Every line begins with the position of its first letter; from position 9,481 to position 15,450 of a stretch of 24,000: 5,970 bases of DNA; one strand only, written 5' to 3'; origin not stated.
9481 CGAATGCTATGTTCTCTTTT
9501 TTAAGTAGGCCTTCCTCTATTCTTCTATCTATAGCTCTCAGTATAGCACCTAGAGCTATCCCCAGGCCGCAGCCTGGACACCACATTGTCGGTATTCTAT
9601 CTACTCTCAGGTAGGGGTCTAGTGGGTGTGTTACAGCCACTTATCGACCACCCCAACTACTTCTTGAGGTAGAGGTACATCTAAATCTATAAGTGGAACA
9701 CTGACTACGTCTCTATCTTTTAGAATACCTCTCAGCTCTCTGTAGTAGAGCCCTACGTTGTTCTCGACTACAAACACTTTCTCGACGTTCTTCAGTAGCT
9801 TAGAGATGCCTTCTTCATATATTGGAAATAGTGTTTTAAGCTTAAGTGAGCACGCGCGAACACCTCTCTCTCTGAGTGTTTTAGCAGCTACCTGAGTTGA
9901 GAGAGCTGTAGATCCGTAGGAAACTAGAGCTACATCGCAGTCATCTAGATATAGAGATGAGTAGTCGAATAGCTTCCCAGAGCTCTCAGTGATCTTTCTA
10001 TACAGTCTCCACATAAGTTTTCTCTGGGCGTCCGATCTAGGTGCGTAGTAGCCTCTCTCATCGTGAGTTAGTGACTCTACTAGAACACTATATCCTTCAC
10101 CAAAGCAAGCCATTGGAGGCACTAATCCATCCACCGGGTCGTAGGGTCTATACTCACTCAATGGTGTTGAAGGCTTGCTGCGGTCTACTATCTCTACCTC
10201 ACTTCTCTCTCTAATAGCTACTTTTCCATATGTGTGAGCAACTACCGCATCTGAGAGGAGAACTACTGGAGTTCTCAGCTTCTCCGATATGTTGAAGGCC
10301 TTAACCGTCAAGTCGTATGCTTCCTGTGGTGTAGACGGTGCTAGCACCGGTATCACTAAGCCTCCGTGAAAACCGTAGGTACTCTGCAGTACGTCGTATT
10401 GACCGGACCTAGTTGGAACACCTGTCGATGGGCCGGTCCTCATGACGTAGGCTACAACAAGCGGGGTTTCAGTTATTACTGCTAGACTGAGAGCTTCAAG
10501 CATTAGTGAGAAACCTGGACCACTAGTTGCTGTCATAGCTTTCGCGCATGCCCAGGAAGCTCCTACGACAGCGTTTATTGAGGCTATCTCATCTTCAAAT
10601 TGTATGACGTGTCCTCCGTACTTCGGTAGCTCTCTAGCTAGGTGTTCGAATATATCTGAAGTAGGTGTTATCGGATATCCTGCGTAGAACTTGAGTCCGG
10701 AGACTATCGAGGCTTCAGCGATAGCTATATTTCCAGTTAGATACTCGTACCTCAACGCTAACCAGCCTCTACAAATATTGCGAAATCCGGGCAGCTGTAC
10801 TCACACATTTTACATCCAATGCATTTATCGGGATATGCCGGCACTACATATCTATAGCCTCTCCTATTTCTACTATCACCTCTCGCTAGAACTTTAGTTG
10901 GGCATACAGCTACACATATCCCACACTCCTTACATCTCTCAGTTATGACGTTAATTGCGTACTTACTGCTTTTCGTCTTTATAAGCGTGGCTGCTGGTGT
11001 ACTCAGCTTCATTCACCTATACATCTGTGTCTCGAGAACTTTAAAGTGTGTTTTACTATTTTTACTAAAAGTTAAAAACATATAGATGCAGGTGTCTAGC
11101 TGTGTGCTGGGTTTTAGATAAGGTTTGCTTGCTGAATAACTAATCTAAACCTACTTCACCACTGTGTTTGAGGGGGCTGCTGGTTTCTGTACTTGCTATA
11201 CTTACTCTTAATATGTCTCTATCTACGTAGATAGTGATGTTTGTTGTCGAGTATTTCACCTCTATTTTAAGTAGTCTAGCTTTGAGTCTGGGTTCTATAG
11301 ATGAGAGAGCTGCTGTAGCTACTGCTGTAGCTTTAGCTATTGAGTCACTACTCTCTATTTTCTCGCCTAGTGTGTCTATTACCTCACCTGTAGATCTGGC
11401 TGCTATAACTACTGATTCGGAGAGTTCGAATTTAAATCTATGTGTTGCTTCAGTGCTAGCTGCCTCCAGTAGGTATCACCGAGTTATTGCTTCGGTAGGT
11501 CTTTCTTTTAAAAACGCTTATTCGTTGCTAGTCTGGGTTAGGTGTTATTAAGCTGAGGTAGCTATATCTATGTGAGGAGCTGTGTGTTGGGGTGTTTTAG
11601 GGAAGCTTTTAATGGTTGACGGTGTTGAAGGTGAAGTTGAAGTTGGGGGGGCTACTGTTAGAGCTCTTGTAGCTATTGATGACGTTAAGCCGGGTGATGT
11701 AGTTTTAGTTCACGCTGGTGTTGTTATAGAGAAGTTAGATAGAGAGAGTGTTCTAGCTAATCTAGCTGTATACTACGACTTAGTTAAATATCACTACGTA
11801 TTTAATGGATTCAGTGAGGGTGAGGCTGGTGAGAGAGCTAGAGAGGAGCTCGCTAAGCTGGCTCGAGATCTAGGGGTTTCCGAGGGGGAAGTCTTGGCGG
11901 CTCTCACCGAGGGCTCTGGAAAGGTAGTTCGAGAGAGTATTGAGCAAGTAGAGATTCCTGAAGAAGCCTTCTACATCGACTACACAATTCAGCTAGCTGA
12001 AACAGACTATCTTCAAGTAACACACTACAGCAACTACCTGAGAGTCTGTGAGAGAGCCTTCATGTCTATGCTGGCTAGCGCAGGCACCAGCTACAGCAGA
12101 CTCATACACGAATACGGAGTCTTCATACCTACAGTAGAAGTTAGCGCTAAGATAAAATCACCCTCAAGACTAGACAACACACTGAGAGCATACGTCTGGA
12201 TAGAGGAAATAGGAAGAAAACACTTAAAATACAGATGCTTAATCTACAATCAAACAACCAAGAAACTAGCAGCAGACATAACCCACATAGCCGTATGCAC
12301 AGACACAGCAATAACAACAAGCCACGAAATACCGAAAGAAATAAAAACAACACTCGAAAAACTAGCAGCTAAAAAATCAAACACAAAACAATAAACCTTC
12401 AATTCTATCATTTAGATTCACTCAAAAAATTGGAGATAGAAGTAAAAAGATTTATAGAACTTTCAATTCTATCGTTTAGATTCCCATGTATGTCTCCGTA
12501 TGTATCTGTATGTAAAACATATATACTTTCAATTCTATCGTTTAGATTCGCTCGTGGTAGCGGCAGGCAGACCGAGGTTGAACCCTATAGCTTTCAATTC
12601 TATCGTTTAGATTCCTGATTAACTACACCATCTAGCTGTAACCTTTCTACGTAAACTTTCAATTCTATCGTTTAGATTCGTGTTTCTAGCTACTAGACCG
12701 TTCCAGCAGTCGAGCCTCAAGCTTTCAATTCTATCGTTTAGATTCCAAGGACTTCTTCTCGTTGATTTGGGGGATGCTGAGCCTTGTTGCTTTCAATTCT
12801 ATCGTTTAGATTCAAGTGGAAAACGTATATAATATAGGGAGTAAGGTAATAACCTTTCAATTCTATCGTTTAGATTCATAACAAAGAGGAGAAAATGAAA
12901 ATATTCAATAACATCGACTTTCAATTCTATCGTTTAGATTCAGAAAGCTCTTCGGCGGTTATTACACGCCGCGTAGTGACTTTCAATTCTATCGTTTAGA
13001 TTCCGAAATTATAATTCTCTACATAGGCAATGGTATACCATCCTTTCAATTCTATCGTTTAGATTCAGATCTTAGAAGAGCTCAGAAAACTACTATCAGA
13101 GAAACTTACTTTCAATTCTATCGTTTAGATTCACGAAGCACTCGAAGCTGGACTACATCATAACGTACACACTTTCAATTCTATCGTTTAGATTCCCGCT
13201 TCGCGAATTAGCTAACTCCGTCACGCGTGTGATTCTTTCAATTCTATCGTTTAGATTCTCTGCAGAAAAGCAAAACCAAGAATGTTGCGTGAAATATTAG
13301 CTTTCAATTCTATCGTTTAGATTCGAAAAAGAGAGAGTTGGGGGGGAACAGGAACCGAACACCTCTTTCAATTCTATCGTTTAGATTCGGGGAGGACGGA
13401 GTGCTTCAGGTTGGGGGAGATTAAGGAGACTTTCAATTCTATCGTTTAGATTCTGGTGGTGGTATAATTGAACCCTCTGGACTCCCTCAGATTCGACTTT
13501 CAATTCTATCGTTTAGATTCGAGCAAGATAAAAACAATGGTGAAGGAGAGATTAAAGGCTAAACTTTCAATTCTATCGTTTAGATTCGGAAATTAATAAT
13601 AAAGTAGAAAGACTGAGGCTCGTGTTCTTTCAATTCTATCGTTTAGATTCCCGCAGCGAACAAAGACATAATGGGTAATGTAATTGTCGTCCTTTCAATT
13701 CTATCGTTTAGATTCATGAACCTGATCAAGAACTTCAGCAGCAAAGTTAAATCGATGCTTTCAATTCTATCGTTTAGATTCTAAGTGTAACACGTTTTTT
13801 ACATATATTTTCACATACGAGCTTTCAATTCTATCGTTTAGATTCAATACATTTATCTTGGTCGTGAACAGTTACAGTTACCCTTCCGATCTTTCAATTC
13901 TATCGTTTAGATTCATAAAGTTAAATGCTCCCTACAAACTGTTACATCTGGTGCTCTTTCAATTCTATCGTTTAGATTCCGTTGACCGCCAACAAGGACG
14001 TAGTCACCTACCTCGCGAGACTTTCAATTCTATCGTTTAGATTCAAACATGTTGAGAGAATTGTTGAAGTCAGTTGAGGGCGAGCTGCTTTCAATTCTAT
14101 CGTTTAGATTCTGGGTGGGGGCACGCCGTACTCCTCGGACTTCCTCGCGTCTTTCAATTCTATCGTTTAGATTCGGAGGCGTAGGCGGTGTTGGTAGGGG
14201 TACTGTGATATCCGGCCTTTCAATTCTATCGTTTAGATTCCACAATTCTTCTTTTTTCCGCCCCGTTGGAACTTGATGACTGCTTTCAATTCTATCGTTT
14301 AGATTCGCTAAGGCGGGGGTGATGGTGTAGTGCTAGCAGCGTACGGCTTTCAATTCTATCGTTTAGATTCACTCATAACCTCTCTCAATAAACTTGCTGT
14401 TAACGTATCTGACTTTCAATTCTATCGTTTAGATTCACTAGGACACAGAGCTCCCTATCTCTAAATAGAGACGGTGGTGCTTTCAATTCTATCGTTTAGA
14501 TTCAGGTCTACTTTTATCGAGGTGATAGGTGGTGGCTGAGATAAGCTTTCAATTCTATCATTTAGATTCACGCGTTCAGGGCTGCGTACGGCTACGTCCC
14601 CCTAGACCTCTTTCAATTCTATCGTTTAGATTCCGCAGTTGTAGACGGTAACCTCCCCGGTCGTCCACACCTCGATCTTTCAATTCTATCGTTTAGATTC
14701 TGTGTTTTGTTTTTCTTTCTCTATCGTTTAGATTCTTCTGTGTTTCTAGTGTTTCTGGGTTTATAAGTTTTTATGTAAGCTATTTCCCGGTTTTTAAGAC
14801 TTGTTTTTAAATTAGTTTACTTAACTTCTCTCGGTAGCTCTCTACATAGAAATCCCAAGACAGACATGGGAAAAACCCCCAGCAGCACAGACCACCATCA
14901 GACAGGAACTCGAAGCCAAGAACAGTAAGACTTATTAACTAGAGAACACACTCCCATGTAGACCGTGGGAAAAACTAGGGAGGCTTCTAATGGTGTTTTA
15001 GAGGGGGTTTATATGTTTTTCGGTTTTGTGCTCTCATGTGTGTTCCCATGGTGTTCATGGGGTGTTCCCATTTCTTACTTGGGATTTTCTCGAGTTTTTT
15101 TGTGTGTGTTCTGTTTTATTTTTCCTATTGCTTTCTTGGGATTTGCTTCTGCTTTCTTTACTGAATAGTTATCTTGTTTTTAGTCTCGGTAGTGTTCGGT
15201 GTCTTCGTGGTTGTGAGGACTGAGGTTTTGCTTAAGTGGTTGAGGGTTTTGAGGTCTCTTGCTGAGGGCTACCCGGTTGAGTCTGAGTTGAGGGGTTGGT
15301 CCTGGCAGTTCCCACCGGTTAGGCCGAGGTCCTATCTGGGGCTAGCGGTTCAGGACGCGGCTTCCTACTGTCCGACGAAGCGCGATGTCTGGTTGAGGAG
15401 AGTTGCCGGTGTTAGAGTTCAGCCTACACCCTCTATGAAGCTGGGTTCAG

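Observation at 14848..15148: Five copies of a 19-bp dyad (TCCCA-N9-TGGGA) between the CRISPR leader and csa1, arranged as a larger mirror-image structure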

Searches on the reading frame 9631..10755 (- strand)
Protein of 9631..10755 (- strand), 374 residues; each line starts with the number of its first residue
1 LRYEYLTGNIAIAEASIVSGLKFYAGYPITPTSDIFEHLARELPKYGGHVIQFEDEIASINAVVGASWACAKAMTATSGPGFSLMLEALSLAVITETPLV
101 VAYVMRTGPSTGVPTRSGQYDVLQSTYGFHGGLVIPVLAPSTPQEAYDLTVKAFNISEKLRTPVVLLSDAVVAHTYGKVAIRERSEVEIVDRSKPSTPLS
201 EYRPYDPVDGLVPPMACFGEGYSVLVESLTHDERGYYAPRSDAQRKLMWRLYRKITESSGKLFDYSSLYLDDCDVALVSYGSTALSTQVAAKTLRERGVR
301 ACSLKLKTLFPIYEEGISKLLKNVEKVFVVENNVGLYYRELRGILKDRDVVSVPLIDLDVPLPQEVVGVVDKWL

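Call 5: search_protein_families(library=pfam, proteins=[window:9631-10755:-])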
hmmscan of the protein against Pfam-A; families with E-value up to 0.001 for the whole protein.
window:9631-10755:- (374 aa): 3 families
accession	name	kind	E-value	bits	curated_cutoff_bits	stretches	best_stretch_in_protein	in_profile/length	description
PF01855.24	POR_N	-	3.4e-58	197.5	27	1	15-237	2-217/231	Pyruvate flavodoxin/ferredoxin oxidoreductase, thiamine diP-bdg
PF17147.9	PFOR_II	-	4.1e-12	46.8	27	1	274-352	2-85/102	Pyruvate:ferredoxin oxidoreductase core domain II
PF02780.25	Transketolase_C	-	6.8e-07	29.7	25.9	1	272-334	9-71/124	Transketolase, C-terminal domain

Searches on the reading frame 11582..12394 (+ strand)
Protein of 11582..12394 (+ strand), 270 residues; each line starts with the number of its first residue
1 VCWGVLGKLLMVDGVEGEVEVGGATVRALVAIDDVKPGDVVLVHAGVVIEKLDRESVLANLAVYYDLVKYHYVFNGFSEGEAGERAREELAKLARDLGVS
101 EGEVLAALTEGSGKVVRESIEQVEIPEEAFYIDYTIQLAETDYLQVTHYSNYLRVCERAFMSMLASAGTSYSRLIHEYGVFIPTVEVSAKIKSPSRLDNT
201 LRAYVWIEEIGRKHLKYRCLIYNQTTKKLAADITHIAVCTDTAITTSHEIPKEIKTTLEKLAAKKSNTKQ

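Call 5: search_protein_families(library=pfam, proteins=[window:11582-12394:+])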
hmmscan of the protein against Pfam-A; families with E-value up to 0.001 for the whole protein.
window:11582-12394:+ (270 aa): 3 families
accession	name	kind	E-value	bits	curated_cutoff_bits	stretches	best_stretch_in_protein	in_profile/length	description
PF01455.23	HupF_HypC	-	1.8e-12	47.6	28.5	1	1-63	1-64/65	HupF/HypC family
PF13279.12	4HBT_2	-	7e-10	39.8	25.5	1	138-255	3-119/122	Thioesterase-like superfamily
PF03061.28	4HBT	-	1.5e-09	38.5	20.6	1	145-229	2-78/79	Thioesterase superfamily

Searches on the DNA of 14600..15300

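Call 30: search_rna_families(source=window, start=14600, end=15300, threshold=evalue, max_evalue=1)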
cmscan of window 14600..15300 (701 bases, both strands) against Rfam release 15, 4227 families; matches with E-value up to 1: 0.
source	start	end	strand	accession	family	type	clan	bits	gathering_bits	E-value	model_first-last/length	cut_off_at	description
